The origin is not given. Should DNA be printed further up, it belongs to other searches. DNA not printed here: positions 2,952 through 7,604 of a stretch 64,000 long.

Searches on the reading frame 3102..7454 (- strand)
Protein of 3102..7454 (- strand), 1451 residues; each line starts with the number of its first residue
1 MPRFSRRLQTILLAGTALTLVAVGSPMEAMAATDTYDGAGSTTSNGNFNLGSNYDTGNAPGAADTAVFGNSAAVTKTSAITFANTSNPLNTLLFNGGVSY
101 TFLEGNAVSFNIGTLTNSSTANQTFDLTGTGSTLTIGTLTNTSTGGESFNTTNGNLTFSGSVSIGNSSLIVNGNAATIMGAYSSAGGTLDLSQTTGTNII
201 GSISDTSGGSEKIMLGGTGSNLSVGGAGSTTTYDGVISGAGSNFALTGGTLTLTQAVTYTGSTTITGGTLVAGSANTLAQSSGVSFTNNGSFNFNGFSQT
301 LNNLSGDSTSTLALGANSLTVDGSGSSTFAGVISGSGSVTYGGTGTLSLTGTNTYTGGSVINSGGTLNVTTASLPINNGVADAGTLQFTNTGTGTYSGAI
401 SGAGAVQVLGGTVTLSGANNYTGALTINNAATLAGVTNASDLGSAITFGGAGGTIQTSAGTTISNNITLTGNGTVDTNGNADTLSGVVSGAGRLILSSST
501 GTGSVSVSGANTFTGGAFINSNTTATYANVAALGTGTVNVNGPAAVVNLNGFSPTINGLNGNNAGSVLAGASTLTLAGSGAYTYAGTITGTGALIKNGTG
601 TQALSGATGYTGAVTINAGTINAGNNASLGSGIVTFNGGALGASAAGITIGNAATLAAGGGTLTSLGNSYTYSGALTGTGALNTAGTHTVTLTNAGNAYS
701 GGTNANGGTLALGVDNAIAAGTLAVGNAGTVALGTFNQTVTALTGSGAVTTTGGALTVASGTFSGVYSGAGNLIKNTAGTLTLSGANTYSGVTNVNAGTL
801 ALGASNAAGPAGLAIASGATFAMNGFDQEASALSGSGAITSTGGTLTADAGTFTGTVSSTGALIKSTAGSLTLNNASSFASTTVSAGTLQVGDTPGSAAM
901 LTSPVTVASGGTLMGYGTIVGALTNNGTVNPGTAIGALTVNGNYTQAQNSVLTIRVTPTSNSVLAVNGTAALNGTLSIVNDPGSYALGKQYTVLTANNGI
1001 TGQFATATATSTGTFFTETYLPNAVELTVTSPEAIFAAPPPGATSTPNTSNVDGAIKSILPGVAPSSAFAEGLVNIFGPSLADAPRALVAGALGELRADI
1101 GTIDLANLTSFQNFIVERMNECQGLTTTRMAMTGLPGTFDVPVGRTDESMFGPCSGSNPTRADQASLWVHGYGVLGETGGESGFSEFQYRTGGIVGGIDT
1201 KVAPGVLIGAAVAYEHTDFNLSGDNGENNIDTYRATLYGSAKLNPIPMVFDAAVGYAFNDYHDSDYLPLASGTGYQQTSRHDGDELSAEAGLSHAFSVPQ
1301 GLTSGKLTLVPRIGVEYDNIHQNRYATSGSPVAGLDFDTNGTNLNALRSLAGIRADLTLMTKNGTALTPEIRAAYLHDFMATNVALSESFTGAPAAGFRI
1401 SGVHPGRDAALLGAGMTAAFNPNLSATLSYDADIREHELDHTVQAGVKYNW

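Call 67: search_protein_families(library=pfam, proteins=[window:3102-7454:-], max_evalue=0.00001)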
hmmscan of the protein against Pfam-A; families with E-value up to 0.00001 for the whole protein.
window:3102-7454:- (1451 aa): 2 families
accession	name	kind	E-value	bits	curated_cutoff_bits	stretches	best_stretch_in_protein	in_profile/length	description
PF03797.25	Autotransporter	-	4.5e-48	164.7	26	1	1167-1431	1-255/255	Autotransporter beta-domain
PF12951.13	PATR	-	6.5e-18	64.9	27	2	773-802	1-30/30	Passenger-associated-transport-repeat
